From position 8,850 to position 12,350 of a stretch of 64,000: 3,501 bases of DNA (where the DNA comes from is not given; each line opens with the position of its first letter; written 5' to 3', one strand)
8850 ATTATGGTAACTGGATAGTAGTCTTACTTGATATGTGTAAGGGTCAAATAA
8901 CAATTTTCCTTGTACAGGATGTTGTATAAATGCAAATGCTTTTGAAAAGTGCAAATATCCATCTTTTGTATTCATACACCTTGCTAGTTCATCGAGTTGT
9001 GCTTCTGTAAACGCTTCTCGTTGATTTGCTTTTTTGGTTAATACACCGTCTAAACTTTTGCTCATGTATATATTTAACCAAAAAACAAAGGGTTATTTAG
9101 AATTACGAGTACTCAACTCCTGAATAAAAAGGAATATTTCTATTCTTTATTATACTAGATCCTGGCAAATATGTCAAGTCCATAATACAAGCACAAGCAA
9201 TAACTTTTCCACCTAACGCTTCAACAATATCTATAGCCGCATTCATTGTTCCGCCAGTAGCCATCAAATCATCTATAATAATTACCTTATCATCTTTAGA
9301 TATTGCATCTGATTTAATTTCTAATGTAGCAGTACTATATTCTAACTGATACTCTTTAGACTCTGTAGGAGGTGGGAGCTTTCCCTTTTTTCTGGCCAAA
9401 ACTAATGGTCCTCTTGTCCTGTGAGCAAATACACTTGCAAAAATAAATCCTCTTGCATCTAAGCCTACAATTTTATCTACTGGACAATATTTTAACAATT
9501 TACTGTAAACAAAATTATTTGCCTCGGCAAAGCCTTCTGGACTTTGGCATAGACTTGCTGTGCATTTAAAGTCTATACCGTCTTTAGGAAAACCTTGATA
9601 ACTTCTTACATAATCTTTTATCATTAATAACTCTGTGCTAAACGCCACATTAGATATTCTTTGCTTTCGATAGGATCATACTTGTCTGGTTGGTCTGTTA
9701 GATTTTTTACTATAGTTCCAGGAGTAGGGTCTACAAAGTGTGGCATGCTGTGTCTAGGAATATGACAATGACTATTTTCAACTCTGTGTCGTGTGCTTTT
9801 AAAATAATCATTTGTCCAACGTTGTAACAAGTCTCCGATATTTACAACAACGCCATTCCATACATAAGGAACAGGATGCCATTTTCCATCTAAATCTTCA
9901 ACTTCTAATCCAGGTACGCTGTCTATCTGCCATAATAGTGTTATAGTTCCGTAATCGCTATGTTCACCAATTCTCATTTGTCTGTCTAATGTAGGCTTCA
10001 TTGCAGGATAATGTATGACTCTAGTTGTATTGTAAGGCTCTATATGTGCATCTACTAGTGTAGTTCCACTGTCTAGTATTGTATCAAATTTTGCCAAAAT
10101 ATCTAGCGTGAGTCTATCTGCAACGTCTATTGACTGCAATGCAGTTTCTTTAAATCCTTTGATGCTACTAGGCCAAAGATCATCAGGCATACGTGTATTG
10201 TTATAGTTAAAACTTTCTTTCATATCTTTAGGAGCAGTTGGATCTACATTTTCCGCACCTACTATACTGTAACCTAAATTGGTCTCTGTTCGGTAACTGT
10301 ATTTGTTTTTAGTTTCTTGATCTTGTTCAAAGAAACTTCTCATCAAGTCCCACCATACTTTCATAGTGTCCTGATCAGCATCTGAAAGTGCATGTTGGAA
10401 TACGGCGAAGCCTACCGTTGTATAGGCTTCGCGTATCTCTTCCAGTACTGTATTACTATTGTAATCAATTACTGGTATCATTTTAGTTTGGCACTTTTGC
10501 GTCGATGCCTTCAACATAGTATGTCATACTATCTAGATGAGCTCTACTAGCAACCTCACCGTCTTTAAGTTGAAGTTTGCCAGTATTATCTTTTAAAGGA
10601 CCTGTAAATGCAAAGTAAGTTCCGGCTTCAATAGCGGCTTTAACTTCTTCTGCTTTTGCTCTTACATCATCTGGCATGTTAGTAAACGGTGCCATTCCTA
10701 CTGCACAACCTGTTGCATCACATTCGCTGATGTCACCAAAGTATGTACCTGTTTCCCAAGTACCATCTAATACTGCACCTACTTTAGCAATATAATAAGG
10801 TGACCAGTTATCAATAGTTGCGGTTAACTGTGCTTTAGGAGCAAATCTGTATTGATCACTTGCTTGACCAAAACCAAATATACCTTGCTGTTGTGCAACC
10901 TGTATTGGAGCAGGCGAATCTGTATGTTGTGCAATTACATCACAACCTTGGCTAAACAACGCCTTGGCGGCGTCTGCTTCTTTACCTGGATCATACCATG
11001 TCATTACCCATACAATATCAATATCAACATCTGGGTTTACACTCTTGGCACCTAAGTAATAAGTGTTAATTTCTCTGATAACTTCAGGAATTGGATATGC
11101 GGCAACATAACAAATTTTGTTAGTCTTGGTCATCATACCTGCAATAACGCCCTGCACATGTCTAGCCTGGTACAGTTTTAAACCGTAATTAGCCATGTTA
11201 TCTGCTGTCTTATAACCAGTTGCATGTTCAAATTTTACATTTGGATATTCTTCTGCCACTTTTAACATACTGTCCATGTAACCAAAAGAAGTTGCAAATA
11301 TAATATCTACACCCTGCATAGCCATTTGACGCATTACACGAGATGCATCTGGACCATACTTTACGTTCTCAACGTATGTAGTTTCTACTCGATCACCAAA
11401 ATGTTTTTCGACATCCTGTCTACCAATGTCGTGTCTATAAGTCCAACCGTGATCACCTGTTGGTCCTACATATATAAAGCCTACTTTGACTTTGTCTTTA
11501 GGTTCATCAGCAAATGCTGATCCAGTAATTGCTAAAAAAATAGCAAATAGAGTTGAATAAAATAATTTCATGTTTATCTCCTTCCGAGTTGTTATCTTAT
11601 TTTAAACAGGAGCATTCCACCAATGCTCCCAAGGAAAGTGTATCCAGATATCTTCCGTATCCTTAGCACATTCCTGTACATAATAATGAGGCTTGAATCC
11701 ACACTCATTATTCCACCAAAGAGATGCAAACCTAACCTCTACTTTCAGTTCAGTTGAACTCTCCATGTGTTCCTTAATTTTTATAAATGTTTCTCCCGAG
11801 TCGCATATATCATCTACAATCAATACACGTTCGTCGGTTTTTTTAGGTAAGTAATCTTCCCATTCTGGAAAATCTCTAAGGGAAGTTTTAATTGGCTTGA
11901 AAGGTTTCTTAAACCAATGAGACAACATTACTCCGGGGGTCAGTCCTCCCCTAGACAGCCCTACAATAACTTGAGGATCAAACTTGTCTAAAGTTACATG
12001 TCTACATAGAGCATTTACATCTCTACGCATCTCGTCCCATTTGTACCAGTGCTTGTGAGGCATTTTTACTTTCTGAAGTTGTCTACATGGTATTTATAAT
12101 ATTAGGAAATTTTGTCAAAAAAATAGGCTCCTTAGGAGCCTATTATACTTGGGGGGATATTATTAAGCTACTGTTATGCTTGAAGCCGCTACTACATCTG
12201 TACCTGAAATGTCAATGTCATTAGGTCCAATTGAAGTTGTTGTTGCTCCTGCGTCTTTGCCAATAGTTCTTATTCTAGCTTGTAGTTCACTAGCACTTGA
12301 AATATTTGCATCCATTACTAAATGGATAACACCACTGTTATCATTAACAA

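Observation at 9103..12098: Phage purine-scavenging operon (Gpt-like PRTase, BMP binding protein, IPNS-like oxygenase, Apt) behind a perfect late promoter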

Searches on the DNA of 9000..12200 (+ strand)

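Call 6: search_dna_similar(query=window:9000-12200:+, collection=phages, mode=distant)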
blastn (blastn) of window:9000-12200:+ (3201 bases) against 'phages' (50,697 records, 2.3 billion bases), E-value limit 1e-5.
No match.

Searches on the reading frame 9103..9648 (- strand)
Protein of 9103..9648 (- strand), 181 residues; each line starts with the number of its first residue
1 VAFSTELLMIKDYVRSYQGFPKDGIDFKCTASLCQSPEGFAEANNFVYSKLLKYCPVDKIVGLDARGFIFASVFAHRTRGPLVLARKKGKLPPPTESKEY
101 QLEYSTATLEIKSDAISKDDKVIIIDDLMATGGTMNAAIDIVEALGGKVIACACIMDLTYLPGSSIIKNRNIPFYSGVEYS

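Call 3: search_protein_families(library=pfam, proteins=[window:9103-9648:-], max_evalue=0.01)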
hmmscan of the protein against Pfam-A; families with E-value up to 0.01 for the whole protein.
window:9103-9648:- (181 aa): 2 families
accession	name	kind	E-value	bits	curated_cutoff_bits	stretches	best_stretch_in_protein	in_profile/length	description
PF00156.33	Pribosyltran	-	8.8e-17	61.3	26.3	1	58-157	31-125/158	Phosphoribosyl transferase domain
PF14681.12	UPRTase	-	0.00065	19.7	27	1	116-155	118-158/206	Uracil phosphoribosyltransferase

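Call 4: search_protein_families(library=phrogs, proteins=[window:9103-9648:-], max_evalue=0.001)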
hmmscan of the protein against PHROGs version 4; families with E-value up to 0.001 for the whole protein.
window:9103-9648:- (181 aa): 0 families

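Call 5: search_protein_families(library=ncbifam, proteins=[window:9103-9648:-], max_evalue=0.01)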
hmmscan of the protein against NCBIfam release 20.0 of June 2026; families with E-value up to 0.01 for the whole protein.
window:9103-9648:- (181 aa): 32 families (the best 25 are shown)
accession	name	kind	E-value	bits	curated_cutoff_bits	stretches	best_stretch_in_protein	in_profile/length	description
NF002636.0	PRK02304.1-5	equivalog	6.5e-50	169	125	1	10-171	9-169/176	adenine phosphoribosyltransferase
NF002634.0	PRK02304.1-3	equivalog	4.6e-49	166.6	170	1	7-180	7-179/182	adenine phosphoribosyltransferase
TIGR01090.1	apt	equivalog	1.6e-46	158.5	185.85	1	10-176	1-165/169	adenine phosphoribosyltransferase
NF002632.0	PRK02304.1-1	equivalog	1.2e-42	145.7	243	1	5-180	6-180/183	adenine phosphoribosyltransferase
NF002633.0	PRK02304.1-2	equivalog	3.9e-42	143.9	224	1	10-172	3-164/172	adenine phosphoribosyltransferase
NF009211.0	PRK12560.1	equivalog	9.2e-25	87.5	188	1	12-168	8-163/187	adenine phosphoribosyltransferase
NF002635.0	PRK02304.1-4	subfamily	4.8e-15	55.6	146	1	54-157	52-153/188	adenine phosphoribosyltransferase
NF040646.1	HPT_Archaea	equivalog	5.6e-15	55.4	200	1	55-157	53-152/184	hypoxanthine/guanine phosphoribosyltransferase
NF006671.0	PRK09219.1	equivalog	8.7e-14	51.4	177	1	48-176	42-174/192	xanthine phosphoribosyltransferase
TIGR01744.1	XPRTase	equivalog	1.3e-11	44.5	164.45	1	52-174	46-172/191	xanthine phosphoribosyltransferase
TIGR01367.1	pyrE_Therm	equivalog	8.2e-10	38.6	150.25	1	114-159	100-145/187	orotate phosphoribosyltransferase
NF005592.0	PRK07322.1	subfamily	1.4e-09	37.6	143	1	50-157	44-158/180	adenine phosphoribosyltransferase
NF006328.0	PRK08558.1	equivalog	2.1e-09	37.3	184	1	53-153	108-210/238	adenine phosphoribosyltransferase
TIGR00336.1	pyrE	equivalog_domain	3.6e-09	36.6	106.8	1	116-179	105-169/173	orotate phosphoribosyltransferase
NF002620.0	PRK02277.1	subfamily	5.3e-09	36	115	1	56-157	86-179/201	orotate phosphoribosyltransferase-like protein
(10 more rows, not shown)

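Call 14: search_dna_similar(query=window:9103-9648:-, collection=phages, mode=protein, max_rows=20)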
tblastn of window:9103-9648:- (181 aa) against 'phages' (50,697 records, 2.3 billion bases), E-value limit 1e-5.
Records with a match: 16; places in all: 16; records where one place covers at least 80% of the query: 16.
Best place of each record, by identity: <60% 16.
By first word of the organism name: Bacteriophage 9; Staphylococcus 2; Listeria 2; Escherichia 1; Enterococcus 1; Phage 1.
By host as written in the record: - 10; Staphylococcus aureus 2; Listeria monocytogenes 2; Escherichia coli ATCC 25922 1; Enterococcus faecalis 1.
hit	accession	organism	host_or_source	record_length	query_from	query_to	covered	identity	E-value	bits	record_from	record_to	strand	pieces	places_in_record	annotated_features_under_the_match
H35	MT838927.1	Bacteriophage sp.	human fecal samples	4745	10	177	93%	45.0%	4e-29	118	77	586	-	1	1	record has no annotation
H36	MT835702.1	Bacteriophage sp.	human fecal samples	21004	10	163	85%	46.1%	1e-21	97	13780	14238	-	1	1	record has no annotation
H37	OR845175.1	Escherichia phage EC22.5-2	Escherichia coli ATCC 25922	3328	2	180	99%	38.5%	4e-21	95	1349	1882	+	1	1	record has no annotation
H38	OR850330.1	Staphylococcus phage SA 1298 Kay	Staphylococcus aureus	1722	6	172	92%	40.4%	4e-21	95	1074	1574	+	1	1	record has no annotation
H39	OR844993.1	Staphylococcus phage SA 1306 Kay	Staphylococcus aureus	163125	6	172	92%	40.4%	5e-21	95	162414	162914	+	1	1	record has no annotation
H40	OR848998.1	Listeria phage LM 4-14-1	Listeria monocytogenes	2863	6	165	88%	42.0%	6e-18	86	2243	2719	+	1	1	record has no annotation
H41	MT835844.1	Bacteriophage sp.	human fecal samples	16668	10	172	90%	41.1%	2e-25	107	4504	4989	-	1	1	record has no annotation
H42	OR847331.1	Listeria phage LM 4-11-1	Listeria monocytogenes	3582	10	172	90%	39.3%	5e-19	89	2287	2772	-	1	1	record has no annotation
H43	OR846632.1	Enterococcus phage Efs 1-1-1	Enterococcus faecalis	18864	10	172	90%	38.2%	3e-18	87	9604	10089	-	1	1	record has no annotation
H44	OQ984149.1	Phage C48C1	-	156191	8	181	96%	34.9%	3e-19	90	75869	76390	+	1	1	hypothetical protein (x2)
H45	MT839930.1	Bacteriophage sp.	human fecal samples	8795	10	172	90%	36.8%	8e-15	77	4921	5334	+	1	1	record has no annotation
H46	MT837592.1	Bacteriophage sp.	human fecal samples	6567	1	166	92%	35.5%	2e-15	79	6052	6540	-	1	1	record has no annotation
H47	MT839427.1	Bacteriophage sp.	human fecal samples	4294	1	166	92%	34.9%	2e-15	78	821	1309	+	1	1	record has no annotation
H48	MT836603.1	Bacteriophage sp.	human fecal samples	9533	14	166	85%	37.9%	5e-15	77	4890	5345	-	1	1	record has no annotation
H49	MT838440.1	Bacteriophage sp.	human fecal samples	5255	14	166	85%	36.6%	5e-14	74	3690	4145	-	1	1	record has no annotation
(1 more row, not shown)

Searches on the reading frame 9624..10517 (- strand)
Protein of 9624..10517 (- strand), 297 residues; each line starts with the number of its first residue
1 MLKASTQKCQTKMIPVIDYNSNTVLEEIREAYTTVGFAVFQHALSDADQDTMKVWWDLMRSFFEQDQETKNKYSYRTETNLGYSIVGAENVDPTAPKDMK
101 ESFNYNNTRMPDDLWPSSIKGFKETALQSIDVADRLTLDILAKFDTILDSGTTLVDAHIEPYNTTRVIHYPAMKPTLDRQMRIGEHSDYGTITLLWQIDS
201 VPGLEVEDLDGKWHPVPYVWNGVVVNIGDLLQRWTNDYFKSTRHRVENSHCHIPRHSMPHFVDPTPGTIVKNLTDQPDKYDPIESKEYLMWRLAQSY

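Call 3: search_protein_families(library=pfam, proteins=[window:9624-10517:-], max_evalue=0.01)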
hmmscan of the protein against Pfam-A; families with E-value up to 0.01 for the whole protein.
window:9624-10517:- (297 aa): 2 families
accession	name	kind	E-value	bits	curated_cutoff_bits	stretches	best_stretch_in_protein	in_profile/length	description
PF03171.26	2OG-FeII_Oxy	-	1e-18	67.9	23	1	167-264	6-101/101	2OG-Fe(II) oxygenase superfamily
PF14226.12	DIOX_N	-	4.6e-14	53.5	27.3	1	14-113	1-102/117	non-haem dioxygenase in morphine synthesis N-terminal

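Call 4: search_protein_families(library=phrogs, proteins=[window:9624-10517:-], max_evalue=0.001)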
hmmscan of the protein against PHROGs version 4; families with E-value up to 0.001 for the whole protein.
window:9624-10517:- (297 aa): 1 family
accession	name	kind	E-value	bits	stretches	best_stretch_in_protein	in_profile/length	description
phrog_30382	-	unknown function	2e-22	80.9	1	14-271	3-260/279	-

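Call 5: search_protein_families(library=ncbifam, proteins=[window:9624-10517:-], max_evalue=0.01)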
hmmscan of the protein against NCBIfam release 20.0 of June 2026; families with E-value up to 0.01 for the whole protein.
window:9624-10517:- (297 aa): 0 families

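Call 13: search_dna_similar(query=window:9624-10517:-, collection=phages, mode=protein, max_rows=20)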
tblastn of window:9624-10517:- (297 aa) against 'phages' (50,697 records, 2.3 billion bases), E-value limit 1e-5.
Records with a match: 1; places in all: 1; records where one place covers at least 80% of the query: 1.
Best place of each record, by identity: <60% 1.
By first word of the organism name: Bacteriophage 1.
By host as written in the record: - 1.
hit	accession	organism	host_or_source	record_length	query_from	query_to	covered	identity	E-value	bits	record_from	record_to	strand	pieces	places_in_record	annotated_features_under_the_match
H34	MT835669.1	Bacteriophage sp.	human fecal samples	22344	5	264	88%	25.1%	2e-13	76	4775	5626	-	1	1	record has no annotation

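Call 47: find_homologous_proteins(query=window:9624-10481:-, max_evalue=1e-10)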
Query window:9624-10481:- (285 aa): 1010 proteins with E <= 1e-10 among 1395 candidates; the best 120 are listed. Only proteins of 156 to 499 residues were searched: fused or split forms outside these lengths cannot appear, so this answer is no evidence that the protein stands alone or is whole; lengths 'longer' or 'shorter' looks for them.
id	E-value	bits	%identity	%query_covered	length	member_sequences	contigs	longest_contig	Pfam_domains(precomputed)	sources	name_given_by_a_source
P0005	2.4e-192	656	98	100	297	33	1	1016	PF14226.13,PF03171.27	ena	-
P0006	4.2e-171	586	87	100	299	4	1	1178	PF14226.13,PF03171.27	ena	-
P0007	6.7e-170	582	86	100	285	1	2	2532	PF14226.13,PF03171.27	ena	-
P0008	8.0e-170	582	86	100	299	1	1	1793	PF14226.13,PF03171.27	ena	-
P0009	2.3e-169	580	86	100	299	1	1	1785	PF14226.13,PF03171.27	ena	-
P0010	2.4e-169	580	86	100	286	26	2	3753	PF14226.13,PF03171.27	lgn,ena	-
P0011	3.2e-169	580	86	100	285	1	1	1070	PF14226.13,PF03171.27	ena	-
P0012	9.7e-169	578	86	100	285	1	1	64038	PF14226.13,PF03171.27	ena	-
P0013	4.7e-168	576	85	100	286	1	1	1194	PF14226.13,PF03171.27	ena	-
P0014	5.3e-168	576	85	100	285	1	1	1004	PF14226.13,PF03171.27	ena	-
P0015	7.2e-168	575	85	100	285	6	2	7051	PF14226.13,PF03171.27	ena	-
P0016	8.4e-168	575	85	100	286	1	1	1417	PF14226.13,PF03171.27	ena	-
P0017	9.9e-168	575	84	100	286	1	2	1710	PF14226.13,PF03171.27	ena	-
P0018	1.2e-167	575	84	100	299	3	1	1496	PF14226.13,PF03171.27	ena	-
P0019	1.4e-167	574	84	100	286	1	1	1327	PF14226.13,PF03171.27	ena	-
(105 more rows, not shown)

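Call 52: search_protein_representatives(protein=window:9624-10481:-)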
Query: 285 residues. Proteins with E-value up to 0.001 (for the whole library): 7942; up to 1e-10: 2853; up to 1e-30: 44. The best 150 are listed.
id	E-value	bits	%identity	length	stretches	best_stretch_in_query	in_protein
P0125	8.4e-136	468.4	72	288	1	2-285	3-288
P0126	2.1e-60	221.0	42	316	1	1-285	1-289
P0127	2.4e-60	220.8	80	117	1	169-285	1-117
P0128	4.7e-52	193.6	63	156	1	1-157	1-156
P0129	2.0e-46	175.0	42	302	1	9-285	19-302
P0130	3.0e-44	167.9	39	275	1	1-275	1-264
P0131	3.2e-42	161.3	63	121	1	1-118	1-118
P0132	3.0e-41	158.1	71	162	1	36-146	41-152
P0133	4.4e-41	157.5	37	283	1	2-285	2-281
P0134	7.3e-41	156.8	41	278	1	2-285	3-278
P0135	7.2e-38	147.0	36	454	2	8-272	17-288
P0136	7.2e-37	143.7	40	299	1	12-263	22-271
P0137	7.5e-37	143.6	40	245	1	49-252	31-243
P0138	1.7e-36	142.5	35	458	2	14-285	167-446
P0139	2.0e-35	138.9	35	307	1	14-282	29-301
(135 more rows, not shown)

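Call 53: find_encoding_contigs(protein=P0126, flank=6000, max_places=4)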
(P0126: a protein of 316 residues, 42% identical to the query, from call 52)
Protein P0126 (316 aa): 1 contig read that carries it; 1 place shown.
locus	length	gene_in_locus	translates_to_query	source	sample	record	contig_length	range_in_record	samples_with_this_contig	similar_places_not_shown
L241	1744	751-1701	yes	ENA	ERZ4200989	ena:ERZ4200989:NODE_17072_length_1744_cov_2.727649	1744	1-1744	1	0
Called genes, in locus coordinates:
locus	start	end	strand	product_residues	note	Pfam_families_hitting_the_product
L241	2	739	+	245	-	?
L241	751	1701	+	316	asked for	PF14226:DIOX_N, PF03171:2OG-FeII_Oxy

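Call 54: find_encoding_contigs(protein=P0129, flank=6000, max_places=4)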
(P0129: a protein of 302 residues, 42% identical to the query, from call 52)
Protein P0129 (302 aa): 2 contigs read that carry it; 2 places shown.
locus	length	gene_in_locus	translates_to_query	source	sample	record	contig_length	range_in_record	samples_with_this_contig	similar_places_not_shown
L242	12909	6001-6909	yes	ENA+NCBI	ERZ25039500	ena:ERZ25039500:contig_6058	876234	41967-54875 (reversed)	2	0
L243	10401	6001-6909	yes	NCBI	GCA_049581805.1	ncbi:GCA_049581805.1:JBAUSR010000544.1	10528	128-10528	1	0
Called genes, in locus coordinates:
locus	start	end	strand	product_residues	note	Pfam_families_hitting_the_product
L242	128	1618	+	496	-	PF00005:ABC_tran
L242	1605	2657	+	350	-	PF02653:BPD_transp_2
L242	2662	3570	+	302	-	PF02653:BPD_transp_2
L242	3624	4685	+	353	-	PF02608:Bmp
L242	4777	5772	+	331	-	PF00795:CN_hydrolase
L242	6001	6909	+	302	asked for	PF14226:DIOX_N, PF03171:2OG-FeII_Oxy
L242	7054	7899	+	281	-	PF05552:MS_channel_1st_1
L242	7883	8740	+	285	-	PF03448:MgtE_N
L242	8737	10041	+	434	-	PF03448:MgtE_N, PF00571:CBS (weak), PF01769:MgtE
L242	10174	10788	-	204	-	PF12804:NTP_transf_3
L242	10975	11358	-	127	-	PF11533:AtzH-like, PF14534:DUF4440 (weak)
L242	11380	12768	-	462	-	PF01425:Amidase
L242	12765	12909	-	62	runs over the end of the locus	PF13318:AtzG-like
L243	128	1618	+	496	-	PF00005:ABC_tran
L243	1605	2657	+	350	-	PF02653:BPD_transp_2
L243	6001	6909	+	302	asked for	PF14226:DIOX_N, PF03171:2OG-FeII_Oxy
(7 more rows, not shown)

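Call 56: find_encoding_contigs(protein=P0133, flank=6000, max_places=3)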
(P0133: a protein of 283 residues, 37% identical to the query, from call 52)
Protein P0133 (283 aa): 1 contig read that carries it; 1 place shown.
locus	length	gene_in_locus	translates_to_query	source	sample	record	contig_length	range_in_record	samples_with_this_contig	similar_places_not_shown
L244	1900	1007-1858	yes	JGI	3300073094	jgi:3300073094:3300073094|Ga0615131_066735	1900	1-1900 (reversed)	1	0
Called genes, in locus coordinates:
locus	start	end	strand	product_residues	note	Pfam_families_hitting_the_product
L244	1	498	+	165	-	?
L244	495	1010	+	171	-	PF02627:CMD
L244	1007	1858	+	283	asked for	PF14226:DIOX_N (weak), PF03171:2OG-FeII_Oxy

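Call 57: find_encoding_contigs(protein=P0134, flank=6000, max_places=3)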
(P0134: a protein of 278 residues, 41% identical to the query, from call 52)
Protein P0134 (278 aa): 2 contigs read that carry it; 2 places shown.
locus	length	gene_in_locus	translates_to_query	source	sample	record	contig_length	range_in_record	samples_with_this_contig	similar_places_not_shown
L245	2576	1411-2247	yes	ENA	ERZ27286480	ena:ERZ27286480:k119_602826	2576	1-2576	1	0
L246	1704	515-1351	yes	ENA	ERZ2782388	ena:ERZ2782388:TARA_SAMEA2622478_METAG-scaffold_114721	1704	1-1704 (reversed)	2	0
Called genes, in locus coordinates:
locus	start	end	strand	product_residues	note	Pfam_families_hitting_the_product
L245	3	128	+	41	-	?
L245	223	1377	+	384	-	PF02608:Bmp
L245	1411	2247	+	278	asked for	PF14226:DIOX_N, PF03171:2OG-FeII_Oxy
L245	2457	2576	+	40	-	?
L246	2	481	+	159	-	?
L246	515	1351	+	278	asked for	PF14226:DIOX_N, PF03171:2OG-FeII_Oxy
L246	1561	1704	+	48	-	?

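Call 58: find_encoding_contigs(protein=P0130, flank=6000, max_places=3)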
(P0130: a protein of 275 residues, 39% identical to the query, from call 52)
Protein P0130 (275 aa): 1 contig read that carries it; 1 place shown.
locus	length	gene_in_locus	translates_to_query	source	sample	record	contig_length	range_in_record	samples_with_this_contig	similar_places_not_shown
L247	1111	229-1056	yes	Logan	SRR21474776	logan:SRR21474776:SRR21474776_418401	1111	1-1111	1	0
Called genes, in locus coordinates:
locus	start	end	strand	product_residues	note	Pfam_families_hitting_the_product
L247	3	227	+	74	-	?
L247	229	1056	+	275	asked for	PF03171:2OG-FeII_Oxy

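Call 83: predict_structure(alignment_id=A1)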
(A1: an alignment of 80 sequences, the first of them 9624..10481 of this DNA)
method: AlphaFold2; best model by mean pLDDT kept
length: 285 residues; sequences in the alignment: 80
mean_pLDDT: 95.5   pTM: 0.92
mean pLDDT of the five models: 95.5, 95.2, 95.1, 95.0, 94.8
residues with pLDDT >= 90: 254; 70-90: 29; 50-70: 2; < 50: 0
segments of 3 or more residues with pLDDT < 50: none
pLDDT, mean of each block of 10 residues (from residue 1): 97 98 97 98 98 97 93 91 92 92 97 98 98 98 96 97 91 95 96 96 96 98 98 95 98 96 97 90 74
secondary structure, 60 per line:
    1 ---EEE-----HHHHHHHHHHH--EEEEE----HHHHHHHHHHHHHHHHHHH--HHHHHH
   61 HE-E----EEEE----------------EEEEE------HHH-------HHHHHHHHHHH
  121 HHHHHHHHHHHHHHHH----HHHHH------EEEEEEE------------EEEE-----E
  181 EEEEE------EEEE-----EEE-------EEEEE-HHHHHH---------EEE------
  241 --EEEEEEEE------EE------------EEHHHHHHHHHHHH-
elements in order: E4-6 H12-22 E25-29 H34-52 H55-61 E69-72 E89-93 H110-136 H141-145 E152-158 E171-174 E180-185 E192-195 E201-203 E211-215 H217-222 E232-234 E243-250 H273-284

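Call 88: fold_search(model_id=the predicted structure, library=pdb)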
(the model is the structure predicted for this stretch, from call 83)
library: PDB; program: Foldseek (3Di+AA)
matches with E <= 10: 500; with E <= 0.001: 500
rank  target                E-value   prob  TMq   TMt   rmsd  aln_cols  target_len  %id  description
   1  5c3p_A                7.5e-26  1.00  0.88  0.77   3.8       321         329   32  Crystal structure of the full-length Neurospora crassa T7H in complex with alpha-KG (released 2015-10-21)
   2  5c3p_B                1.2e-25  1.00  0.83  0.74   3.9       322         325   31  Crystal structure of the full-length Neurospora crassa T7H in complex with alpha-KG (released 2015-10-21)
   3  5c3q_D                1.7e-25  1.00  0.86  0.74   3.8       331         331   31  Crystal structure of the full-length Neurospora crassa T7H in complex with alpha-KG and thymine (T) (released 2015-10-21)
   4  5c3q_A                2.3e-25  1.00  0.83  0.72   4.2       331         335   31  Crystal structure of the full-length Neurospora crassa T7H in complex with alpha-KG and thymine (T) (released 2015-10-21)
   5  5c3s_A                3.5e-25  1.00  0.83  0.72   4.2       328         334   31  Crystal structure of the full-length Neurospora crassa T7H in complex with alpha-KG and 5-formyluracil (5fU) (released 2015-10-21)
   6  5c3p_C                4.8e-25  1.00  0.86  0.76   3.6       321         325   30  Crystal structure of the full-length Neurospora crassa T7H in complex with alpha-KG (released 2015-10-21)
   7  5c3r_D                6.5e-25  1.00  0.83  0.72   4.2       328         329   31  Crystal structure of the full-length Neurospora crassa T7H in complex with alpha-KG and 5-hydroxymethyluracil (5hmU) (released 2015-10-21)
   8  5c3r_A                6.9e-25  1.00  0.84  0.73   4.1       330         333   31  Crystal structure of the full-length Neurospora crassa T7H in complex with alpha-KG and 5-hydroxymethyluracil (5hmU) (released 2015-10-21)
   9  5c3q_B                2.2e-24  1.00  0.82  0.76   3.4       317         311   31  Crystal structure of the full-length Neurospora crassa T7H in complex with alpha-KG and thymine (T) (released 2015-10-21)
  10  5c3p_D                5.4e-24  1.00  0.84  0.79   2.8       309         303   30  Crystal structure of the full-length Neurospora crassa T7H in complex with alpha-KG (released 2015-10-21)
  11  5c3r_B                9.3e-24  1.00  0.85  0.79   2.7       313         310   30  Crystal structure of the full-length Neurospora crassa T7H in complex with alpha-KG and 5-hydroxymethyluracil (5hmU) (released 2015-10-21)
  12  3oox_A                2.5e-23  1.00  0.84  0.79   3.6       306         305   28  Crystal structure of a putative 2OG-Fe(II) oxygenase family protein (CC_0200) from CAULOBACTER CRESCENTUS at 1.44 A re (released 2010-12-01)
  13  6xjj                  8.1e-23  1.00  0.77  0.76   3.5       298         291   25  Structure of non-heme iron enzyme TropC: Radical tropolone biosynthesis (released 2021-06-02)
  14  9ovh_B                9.2e-23  1.00  0.81  0.79   3.4       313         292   26  Structure of an ancestral ethylene forming enzyme, Anc357, in complex with Mn (released 2025-08-27)
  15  9l50_B                1.1e-22  1.00  0.79  0.73   5.2       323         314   24  The ring expansion oxygenase SpoC in complex with Mn and N-oxalylglycine (NOG) (released 2025-12-24)
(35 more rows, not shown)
